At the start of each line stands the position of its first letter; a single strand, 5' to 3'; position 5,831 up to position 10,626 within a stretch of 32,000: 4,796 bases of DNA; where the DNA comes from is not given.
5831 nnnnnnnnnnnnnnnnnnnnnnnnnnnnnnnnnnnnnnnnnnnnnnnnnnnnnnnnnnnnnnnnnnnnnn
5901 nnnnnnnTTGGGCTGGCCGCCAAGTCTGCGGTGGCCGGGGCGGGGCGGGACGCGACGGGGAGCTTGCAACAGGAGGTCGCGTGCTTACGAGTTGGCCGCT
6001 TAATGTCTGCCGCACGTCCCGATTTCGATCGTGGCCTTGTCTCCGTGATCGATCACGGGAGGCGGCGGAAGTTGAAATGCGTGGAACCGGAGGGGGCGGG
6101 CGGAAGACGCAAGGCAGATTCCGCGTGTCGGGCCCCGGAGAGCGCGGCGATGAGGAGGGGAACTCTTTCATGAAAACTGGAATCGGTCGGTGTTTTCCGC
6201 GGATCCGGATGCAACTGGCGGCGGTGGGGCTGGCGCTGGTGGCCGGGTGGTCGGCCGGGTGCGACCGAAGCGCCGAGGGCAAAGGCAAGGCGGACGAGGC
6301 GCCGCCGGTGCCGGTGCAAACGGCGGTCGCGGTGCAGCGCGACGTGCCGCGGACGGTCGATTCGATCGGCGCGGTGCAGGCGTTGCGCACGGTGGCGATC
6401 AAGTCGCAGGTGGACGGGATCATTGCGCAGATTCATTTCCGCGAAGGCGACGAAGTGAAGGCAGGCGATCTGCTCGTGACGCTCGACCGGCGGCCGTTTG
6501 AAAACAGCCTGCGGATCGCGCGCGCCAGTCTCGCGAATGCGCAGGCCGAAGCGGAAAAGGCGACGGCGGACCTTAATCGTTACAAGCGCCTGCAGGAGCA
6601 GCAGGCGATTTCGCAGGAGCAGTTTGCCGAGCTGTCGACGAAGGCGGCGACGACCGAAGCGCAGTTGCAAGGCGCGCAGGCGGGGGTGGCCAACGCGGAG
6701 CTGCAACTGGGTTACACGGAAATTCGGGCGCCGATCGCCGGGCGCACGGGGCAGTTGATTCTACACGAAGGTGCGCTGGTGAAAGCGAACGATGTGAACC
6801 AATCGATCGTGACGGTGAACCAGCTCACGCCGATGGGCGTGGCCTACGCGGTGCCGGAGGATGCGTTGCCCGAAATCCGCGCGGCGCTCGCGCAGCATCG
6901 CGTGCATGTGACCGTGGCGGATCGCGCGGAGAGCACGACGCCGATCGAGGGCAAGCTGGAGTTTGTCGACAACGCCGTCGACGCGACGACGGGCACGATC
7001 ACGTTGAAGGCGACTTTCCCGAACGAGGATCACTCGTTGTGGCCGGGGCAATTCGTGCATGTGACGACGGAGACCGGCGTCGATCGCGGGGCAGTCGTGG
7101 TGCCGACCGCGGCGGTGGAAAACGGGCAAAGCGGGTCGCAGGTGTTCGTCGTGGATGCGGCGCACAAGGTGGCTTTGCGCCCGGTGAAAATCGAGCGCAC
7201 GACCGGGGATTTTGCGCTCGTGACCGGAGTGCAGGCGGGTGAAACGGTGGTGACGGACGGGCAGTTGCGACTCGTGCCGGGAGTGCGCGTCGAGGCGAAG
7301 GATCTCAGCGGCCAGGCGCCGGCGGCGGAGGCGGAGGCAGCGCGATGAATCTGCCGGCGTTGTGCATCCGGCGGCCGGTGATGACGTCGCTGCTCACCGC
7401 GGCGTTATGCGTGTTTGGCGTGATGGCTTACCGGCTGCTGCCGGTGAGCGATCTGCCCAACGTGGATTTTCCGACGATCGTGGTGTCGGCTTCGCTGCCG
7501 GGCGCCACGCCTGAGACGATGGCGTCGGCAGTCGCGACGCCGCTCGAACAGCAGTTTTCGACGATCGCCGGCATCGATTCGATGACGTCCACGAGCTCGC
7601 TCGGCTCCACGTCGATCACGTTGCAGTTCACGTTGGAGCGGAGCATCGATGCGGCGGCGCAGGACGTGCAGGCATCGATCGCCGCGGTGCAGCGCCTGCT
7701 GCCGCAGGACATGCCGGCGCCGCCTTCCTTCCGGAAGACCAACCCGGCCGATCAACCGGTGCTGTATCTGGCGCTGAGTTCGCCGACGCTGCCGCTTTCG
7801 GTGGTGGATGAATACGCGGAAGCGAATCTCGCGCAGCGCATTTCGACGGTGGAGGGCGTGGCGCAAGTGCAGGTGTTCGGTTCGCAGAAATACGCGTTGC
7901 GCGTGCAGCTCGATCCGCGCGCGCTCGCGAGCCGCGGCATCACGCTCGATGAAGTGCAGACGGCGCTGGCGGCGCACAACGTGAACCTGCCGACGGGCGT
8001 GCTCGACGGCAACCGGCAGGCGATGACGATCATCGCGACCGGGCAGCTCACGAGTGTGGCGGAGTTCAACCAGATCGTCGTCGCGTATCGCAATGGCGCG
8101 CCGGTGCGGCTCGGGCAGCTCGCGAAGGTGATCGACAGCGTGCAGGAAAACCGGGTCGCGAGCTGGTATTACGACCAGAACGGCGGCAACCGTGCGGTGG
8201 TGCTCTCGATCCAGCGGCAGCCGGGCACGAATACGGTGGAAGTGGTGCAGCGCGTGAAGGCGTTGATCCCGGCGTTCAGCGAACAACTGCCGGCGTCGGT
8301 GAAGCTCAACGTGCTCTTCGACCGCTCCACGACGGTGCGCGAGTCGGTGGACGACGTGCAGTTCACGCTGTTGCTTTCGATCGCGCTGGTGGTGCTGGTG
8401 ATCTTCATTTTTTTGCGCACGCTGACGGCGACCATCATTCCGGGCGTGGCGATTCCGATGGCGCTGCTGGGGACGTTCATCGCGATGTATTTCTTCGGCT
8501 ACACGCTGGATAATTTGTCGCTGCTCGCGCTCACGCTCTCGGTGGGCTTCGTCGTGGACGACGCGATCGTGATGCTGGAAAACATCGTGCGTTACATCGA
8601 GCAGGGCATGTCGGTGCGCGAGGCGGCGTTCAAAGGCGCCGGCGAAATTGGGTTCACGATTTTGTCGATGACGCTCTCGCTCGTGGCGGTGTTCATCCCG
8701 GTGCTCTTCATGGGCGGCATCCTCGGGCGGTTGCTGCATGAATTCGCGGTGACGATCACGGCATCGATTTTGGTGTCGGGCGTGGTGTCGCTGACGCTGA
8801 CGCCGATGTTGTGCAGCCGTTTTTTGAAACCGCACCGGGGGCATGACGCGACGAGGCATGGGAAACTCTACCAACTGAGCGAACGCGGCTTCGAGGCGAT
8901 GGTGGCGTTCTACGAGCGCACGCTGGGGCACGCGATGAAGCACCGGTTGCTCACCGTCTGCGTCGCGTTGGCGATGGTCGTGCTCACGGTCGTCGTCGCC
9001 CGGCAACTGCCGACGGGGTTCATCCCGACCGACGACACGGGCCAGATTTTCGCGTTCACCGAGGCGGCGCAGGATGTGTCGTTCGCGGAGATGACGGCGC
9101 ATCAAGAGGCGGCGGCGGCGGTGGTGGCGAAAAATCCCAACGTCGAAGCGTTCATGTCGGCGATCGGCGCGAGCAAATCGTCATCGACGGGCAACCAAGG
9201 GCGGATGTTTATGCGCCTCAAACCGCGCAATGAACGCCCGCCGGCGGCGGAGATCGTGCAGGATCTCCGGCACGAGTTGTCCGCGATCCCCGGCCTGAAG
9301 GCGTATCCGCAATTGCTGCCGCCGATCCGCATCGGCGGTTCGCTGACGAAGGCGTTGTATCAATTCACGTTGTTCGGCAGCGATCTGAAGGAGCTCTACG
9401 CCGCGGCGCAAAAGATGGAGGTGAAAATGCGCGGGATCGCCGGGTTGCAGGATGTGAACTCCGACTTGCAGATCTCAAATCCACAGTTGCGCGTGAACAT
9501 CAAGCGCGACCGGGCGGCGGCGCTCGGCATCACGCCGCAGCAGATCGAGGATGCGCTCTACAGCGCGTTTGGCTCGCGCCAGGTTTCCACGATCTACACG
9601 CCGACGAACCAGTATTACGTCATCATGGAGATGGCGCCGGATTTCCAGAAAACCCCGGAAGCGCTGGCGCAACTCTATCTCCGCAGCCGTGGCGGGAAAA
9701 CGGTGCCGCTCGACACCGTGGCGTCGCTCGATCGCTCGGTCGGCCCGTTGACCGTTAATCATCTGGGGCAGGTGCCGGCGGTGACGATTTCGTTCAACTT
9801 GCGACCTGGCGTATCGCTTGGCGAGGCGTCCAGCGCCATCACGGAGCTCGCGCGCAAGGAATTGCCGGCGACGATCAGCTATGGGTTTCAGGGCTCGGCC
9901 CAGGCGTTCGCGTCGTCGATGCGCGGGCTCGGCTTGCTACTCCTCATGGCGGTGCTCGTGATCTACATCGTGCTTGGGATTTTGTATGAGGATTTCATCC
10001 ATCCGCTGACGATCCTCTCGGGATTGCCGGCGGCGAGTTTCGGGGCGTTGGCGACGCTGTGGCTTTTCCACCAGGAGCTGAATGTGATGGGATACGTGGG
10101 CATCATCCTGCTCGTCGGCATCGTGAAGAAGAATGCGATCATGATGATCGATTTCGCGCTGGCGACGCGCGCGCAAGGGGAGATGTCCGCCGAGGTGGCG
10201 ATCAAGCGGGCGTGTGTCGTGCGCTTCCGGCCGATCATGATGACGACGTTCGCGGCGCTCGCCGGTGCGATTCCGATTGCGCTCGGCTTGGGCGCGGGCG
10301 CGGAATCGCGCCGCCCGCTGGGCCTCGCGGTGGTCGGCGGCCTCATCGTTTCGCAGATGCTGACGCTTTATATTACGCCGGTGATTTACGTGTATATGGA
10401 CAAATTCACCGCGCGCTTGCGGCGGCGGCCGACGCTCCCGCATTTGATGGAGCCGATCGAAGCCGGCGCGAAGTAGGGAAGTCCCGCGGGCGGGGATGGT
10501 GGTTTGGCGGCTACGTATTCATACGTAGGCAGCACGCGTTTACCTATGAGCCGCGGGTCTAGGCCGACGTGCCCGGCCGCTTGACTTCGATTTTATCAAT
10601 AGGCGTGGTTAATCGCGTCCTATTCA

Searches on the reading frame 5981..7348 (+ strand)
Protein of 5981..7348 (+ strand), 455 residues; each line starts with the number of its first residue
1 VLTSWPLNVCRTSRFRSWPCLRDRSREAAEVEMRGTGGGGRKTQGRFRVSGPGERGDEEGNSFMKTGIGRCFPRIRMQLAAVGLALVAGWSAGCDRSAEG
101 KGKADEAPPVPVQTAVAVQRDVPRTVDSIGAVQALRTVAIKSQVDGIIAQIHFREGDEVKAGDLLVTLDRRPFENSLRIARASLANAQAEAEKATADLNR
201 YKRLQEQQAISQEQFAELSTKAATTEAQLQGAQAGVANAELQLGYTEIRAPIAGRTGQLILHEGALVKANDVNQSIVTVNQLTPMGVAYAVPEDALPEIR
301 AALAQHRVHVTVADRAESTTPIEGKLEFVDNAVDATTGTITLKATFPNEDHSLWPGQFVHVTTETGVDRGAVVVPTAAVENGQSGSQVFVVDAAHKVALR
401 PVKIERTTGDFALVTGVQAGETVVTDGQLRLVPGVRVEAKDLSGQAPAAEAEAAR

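Call 8: search_protein_families(library=pfam, proteins=[window:5981-7348:+], max_evalue=0.01)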
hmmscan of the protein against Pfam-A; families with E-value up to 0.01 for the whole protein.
window:5981-7348:+ (455 aa): 4 families
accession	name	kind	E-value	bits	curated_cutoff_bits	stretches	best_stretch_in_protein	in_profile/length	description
PF16576.10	HlyD_D23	-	5e-14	52.5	30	1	129-359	9-214/214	Barrel-sandwich domain of CusB or HlyD membrane-fusion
PF13437.12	HlyD_3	-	4.7e-13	50.2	22.2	1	248-350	2-97/106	HlyD family secretion protein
PF13533.13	Biotin_lipoyl_2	-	7.5e-09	35.6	29.8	1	138-169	1-32/32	Biotin-lipoyl like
PF00364.28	Biotin_lipoyl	-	1.8e-05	24.9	22.1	1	138-168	43-73/73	Biotin-requiring enzyme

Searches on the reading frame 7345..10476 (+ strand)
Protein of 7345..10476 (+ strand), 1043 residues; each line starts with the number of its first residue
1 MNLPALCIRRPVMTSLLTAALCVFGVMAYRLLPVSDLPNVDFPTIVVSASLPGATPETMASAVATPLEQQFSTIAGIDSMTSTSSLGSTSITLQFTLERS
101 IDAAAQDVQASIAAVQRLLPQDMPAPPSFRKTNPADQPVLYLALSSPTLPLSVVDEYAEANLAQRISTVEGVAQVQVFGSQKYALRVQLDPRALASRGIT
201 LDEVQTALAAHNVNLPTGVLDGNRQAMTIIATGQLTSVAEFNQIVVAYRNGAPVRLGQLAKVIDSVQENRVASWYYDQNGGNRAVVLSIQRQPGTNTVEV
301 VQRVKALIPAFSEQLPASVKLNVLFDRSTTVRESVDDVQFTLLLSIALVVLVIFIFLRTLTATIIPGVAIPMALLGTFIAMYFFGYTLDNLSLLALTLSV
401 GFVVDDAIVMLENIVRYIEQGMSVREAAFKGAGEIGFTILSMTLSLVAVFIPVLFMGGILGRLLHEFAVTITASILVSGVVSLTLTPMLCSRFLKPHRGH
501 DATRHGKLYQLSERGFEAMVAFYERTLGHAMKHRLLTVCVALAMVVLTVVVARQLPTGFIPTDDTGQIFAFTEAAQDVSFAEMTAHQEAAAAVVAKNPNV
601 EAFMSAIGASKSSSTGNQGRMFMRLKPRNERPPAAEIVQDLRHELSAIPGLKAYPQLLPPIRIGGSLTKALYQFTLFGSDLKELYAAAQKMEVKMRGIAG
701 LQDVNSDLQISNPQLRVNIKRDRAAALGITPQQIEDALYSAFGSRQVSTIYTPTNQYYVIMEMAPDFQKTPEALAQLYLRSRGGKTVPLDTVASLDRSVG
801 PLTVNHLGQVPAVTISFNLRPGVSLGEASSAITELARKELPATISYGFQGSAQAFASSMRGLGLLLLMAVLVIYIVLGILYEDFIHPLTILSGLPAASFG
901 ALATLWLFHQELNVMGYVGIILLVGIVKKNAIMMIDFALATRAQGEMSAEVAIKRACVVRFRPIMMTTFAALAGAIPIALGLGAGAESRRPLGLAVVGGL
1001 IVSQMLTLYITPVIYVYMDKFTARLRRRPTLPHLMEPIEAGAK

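Call 8: search_protein_families(library=pfam, proteins=[window:7345-10476:+], max_evalue=0.01)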
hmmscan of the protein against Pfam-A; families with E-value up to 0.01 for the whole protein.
window:7345-10476:+ (1043 aa): 1 family
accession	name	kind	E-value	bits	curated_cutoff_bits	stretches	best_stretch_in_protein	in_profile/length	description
PF00873.25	ACR_tran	-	0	1036.9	28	1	5-1018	3-1020/1021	AcrB/AcrD/AcrF family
